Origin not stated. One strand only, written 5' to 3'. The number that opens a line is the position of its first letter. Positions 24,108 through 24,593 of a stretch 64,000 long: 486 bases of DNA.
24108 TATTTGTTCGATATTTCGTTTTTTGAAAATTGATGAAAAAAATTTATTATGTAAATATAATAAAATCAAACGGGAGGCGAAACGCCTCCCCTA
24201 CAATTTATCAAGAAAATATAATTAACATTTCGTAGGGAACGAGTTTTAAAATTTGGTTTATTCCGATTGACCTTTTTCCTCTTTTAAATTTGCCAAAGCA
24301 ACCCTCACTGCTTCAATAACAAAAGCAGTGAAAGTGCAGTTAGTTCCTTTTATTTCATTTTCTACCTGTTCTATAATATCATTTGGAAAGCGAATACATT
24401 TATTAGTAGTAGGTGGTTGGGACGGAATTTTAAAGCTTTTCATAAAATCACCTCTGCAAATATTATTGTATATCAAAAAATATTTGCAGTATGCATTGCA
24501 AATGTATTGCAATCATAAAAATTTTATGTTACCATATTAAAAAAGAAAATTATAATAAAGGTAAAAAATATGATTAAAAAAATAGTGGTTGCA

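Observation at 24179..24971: Second RHH + SLOG (DUF2493-type) islet, delimited by the same 8-nt termini as the palindromic repeats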

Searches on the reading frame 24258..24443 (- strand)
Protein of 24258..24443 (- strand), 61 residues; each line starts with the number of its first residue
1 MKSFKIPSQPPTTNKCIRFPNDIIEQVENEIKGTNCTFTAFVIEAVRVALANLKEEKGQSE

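Call 3: search_protein_families(library=pfam, proteins=[window:24258-24443:-], max_evalue=0.1)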
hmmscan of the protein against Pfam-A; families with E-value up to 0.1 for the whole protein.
window:24258-24443:- (61 aa): 0 families

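Call 25: find_homologous_proteins(query=window:24258-24443:-, max_evalue=0.01)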
Query window:24258-24443:- (61 aa): 1829 proteins with E <= 0.01 among 1829 candidates; the best 120 are listed.
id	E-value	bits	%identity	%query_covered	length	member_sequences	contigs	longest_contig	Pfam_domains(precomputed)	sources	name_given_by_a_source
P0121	1.1e-32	127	100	100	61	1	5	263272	-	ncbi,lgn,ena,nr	ncbi:MAG: hypothetical protein IKD04_00270 [Clostridia bacterium]|nr:hypothetical protein [Clostridi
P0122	3.3e-27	110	90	97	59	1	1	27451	-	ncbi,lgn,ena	-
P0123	4.4e-27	110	90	97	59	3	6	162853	-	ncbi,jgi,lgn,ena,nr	ncbi:MAG: hypothetical protein E7547_06720 [Ruminococcaceae bacterium]|nr:hypothetical protein [Osci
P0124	1.4e-26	108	85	97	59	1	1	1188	-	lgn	-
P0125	1.9e-26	108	88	93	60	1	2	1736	-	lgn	-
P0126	2.0e-26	108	89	93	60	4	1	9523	-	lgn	-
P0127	2.4e-26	108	89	92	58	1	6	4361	-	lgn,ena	-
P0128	2.4e-26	108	89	92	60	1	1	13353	-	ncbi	-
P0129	2.6e-26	107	88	93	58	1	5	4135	-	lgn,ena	-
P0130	2.8e-26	107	95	92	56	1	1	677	-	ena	-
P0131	2.9e-26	107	88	93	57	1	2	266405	-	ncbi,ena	-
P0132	5.5e-26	106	88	93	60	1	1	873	-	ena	-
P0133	6.4e-26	106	86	93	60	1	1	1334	-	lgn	-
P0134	8.6e-26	106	89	92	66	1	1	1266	-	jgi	jgi:hypothetical protein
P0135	1.2e-25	105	88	93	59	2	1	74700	-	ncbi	-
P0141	4.2e-25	104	91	93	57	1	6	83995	-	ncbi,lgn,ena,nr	ncbi:MAG: hypothetical protein IJN07_00760 [Clostridia bacterium]|nr:hypothetical protein [Clostridi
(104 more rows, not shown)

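Call 26: find_encoding_contigs(protein=P0123, flank=4000, max_places=5)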
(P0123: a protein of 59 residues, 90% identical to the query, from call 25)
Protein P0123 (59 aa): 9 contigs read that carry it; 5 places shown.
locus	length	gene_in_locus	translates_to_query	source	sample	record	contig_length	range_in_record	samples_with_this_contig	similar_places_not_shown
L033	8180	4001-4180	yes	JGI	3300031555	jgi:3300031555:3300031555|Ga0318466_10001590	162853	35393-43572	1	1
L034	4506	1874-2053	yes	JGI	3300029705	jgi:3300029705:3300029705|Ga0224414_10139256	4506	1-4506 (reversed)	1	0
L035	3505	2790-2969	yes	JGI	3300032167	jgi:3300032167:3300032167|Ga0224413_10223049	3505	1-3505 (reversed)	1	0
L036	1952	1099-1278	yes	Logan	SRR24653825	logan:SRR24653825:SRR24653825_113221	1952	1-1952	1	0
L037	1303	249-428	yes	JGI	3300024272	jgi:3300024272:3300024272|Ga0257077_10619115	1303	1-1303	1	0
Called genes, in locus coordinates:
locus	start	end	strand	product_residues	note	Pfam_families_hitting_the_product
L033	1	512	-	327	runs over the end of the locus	PF25583:WCX (weak)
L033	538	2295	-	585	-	PF02837:Glyco_hydro_2_N, PF22666:Glyco_hydro_2_N2, PF00703:Glyco_hydro_2, PF02836:Glyco_hydro_2_C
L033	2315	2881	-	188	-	PF16800:Endopep_inhib (weak)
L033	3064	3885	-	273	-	PF12773:DZR (weak), PF13240:Zn_Ribbon_1 (weak), PF13248:Zn_ribbon_3 (weak)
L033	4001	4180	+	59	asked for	-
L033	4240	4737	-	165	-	PF03413:PepSY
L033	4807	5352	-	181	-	PF21349:RUBY_RBDX, PF02915:Rubrerythrin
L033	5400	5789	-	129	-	PF01475:FUR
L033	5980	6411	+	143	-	PF04397:LytTR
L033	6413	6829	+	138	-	PF11457:DUF3021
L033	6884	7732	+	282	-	PF03009:GDPD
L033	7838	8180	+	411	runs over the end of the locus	PF12890:DHOase, PF01979:Amidohydro_1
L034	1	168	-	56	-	?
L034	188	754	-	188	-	PF16800:Endopep_inhib (weak)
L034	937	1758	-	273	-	PF12773:DZR (weak), PF13240:Zn_Ribbon_1 (weak), PF13248:Zn_ribbon_3 (weak)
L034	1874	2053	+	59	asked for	-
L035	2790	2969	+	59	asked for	-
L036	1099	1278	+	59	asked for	-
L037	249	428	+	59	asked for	-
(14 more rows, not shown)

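Call 27: find_encoding_contigs(protein=P0141, flank=4000, max_places=5)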
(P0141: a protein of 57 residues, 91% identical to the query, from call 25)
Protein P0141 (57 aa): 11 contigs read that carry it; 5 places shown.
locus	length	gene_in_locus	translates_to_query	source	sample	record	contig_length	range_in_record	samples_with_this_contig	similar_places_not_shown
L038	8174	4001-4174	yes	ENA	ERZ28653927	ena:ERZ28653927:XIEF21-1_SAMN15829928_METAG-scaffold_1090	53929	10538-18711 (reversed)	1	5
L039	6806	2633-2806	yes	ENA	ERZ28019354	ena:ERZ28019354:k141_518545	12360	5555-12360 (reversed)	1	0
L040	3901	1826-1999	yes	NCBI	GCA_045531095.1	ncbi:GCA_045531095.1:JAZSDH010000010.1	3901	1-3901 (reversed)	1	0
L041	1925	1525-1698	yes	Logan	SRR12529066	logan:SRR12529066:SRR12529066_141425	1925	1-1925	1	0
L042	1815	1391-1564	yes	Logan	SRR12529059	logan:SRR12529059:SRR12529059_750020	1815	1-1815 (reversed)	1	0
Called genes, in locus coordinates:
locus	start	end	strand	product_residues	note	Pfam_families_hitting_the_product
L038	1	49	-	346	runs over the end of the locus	PF01263:Aldose_epim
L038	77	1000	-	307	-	PF00483:NTP_transferase, PF12804:NTP_transf_3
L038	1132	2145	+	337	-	PF00106:adh_short, PF01073:3Beta_HSD, PF01370:Epimerase, PF02719:Polysacc_synt_2, PF04321:RmlD_sub_bind, PF08659:KR (weak), PF16363:GDP_Man_Dehyd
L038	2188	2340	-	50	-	PF00301:Rubredoxin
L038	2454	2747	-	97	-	PF03413:PepSY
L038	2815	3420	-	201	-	-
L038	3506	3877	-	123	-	PF10686:YAcAr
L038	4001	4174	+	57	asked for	-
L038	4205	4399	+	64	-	PF12844:HTH_19, PF01381:HTH_3, PF13560:HTH_31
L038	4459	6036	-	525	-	PF00474:SSF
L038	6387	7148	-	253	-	PF12833:HTH_18, PF00165:HTH_AraC (weak)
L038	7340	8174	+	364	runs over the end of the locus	PF01408:GFO_IDH_MocA, PF22725:GFO_IDH_MocA_C3, PF02894:GFO_IDH_MocA_C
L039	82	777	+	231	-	PF01370:Epimerase, PF16363:GDP_Man_Dehyd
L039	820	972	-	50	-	PF00301:Rubredoxin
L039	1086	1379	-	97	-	PF03413:PepSY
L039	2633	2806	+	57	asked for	-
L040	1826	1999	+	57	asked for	-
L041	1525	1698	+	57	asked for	-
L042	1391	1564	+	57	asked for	-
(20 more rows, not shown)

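Call 28: search_protein_families(library=ncbifam, proteins=[window:24258-24443:-], max_evalue=0.1)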
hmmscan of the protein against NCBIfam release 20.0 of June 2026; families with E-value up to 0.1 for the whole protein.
window:24258-24443:- (61 aa): 1 family
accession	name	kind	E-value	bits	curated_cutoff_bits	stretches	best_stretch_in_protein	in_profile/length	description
NF041551.1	YlcI_YnfO_N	subfamily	2.3e-08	33.9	30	1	13-51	3-40/42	YlcI/YnfO family protein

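Call 61: predict_structure(alignment_id=A3)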
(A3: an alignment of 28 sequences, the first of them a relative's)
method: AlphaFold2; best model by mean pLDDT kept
length: 61 residues; sequences in the alignment: 28
mean_pLDDT: 66.8   pTM: 0.36
mean pLDDT of the five models: 66.8, 66.8, 64.3, 63.3, 59.5
residues with pLDDT >= 90: 0; 70-90: 28; 50-70: 32; < 50: 1
segments of 3 or more residues with pLDDT < 50: none
pLDDT, mean of each block of 10 residues (from residue 1): 60 57 73 71 77 64 43
secondary structure, 60 per line:
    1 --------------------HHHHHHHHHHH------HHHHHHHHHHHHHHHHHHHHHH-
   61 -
elements in order: H21-31 H38-59

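Call 62: search_solved_structures(query=A3, max_evalue=10, show_alignments=2)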
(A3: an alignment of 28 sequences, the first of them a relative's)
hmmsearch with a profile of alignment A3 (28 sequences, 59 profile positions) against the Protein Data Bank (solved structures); distinct sequences matched with E-value up to 10: 6.
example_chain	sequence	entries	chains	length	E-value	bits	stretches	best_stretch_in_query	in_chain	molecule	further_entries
3a35_A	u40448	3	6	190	0.16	15.2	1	11-30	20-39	Lumazine protein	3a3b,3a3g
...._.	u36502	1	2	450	0.18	15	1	21-49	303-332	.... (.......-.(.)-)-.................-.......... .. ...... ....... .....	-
8i8b_E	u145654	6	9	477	0.65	13.2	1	13-42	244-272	Early 49 Daa protein | Protein AC142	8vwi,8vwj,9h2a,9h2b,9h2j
2fdb_M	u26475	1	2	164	0.66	13.2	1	32-56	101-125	fibroblast growth factor 8 isoform B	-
6kuj_A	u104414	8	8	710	0.9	12.8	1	8-37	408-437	Polymerase 3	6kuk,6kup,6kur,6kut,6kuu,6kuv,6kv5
9kkd_A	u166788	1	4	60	2.1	11.6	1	18-55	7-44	Ribbon-helix-helix protein, CopG family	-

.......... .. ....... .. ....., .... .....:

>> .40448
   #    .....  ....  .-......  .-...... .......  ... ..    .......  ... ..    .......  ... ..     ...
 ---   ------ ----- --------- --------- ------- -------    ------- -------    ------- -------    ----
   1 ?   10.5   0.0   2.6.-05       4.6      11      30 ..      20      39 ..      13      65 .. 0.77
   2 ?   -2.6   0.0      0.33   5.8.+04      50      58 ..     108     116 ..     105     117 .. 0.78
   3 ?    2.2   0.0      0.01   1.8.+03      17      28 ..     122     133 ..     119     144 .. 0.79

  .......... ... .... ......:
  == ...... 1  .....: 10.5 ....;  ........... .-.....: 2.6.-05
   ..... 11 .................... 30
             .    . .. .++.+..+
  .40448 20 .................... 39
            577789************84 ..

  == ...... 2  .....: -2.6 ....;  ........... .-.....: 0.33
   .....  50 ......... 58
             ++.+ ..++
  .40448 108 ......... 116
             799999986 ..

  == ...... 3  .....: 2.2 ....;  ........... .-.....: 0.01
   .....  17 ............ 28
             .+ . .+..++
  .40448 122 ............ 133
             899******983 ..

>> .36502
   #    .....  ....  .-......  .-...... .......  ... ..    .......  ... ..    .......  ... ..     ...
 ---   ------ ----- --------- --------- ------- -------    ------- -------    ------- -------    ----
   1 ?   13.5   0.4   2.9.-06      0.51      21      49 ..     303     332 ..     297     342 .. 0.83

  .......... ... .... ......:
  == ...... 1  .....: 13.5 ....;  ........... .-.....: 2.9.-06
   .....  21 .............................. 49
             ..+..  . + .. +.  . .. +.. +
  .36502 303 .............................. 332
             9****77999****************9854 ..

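Call 67: fold_search(model_id=the predicted structure, library=pdb)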
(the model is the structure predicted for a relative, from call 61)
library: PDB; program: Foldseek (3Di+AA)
matches with E <= 10: 1; with E <= 0.001: 0
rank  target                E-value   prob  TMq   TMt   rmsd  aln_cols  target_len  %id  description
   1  3fav_C                8.4e+00  0.08  0.39  0.27   9.7        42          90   19  Structure of the CFP10-ESAT6 complex from Mycobacterium tuberculosis (released 2009-11-24)

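Call 68: search_protein_families(library=pfam, alignment_id=A3, max_evalue=10)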
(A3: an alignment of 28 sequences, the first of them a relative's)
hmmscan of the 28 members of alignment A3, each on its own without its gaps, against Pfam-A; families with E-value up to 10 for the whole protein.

A. member 1, P0121 (61 aa): 0 families

B. families by the number of members that match (of 28 scanned): 7 families
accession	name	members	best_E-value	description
PF07247.17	AATase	10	0.013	Alcohol acetyltransferase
PF13132.12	DUF3950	3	0.029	Domain of unknown function (DUF3950)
PF08253.16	Leader_Erm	3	0.13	Erm Leader peptide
PF25570.1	TPR_DENND3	3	0.18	DENND3-like, TPR repeats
PF12441.14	CopG_antitoxin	1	0.082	CopG antitoxin of type II toxin-antitoxin system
PF16804.11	DUF5071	1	0.089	Domain of unknown function (DUF5071)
PF06720.17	Phi-29_GP16_7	1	0.097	Bacteriophage phi-29 early protein GP16.7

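Call 70: search_protein_families(library=padloc, proteins=[window:24258-24443:-], max_evalue=0.1)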
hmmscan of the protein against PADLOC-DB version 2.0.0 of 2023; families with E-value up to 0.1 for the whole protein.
window:24258-24443:- (61 aa): 0 families

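Call 71: search_protein_families(library=phrogs, proteins=[window:24258-24443:-], max_evalue=0.01)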
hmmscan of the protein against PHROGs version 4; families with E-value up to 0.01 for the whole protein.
window:24258-24443:- (61 aa): 1 family
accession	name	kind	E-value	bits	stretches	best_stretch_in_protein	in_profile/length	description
phrog_949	-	unknown function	1.2e-09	38.8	1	12-57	10-56/61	-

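Call 107: find_encoding_contigs(protein=P0130, flank=3000, max_places=4)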
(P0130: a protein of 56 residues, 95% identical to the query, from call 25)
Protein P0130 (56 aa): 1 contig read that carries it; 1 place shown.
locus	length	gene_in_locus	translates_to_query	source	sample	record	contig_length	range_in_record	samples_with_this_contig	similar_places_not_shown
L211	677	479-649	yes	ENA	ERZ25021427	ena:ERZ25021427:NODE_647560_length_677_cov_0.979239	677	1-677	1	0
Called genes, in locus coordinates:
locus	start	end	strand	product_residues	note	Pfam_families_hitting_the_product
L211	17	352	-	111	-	PF10686:YAcAr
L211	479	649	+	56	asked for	-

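Call 108: find_encoding_contigs(protein=P0122, flank=3000, max_places=4)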
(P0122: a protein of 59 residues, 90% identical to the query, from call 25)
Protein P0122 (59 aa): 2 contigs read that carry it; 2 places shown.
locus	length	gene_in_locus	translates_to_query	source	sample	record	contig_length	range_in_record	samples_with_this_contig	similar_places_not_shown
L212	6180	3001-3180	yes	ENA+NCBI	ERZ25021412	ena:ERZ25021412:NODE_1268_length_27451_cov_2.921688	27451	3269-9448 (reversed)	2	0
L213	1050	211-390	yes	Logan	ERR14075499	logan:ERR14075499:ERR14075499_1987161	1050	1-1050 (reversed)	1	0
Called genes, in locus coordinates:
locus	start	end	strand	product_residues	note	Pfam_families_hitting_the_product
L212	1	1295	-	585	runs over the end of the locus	PF02837:Glyco_hydro_2_N, PF22666:Glyco_hydro_2_N2, PF00703:Glyco_hydro_2, PF02836:Glyco_hydro_2_C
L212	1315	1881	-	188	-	PF16800:Endopep_inhib (weak)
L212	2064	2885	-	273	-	PF12773:DZR, PF13240:Zn_Ribbon_1 (weak), PF13248:Zn_ribbon_3 (weak)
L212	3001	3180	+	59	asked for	-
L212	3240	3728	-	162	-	PF03413:PepSY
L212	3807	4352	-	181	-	PF21349:RUBY_RBDX, PF02915:Rubrerythrin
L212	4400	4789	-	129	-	PF01475:FUR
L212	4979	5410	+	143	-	PF04397:LytTR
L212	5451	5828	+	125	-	PF11457:DUF3021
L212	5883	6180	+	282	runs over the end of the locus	PF03009:GDPD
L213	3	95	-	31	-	?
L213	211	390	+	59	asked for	-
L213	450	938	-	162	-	PF03413:PepSY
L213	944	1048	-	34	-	?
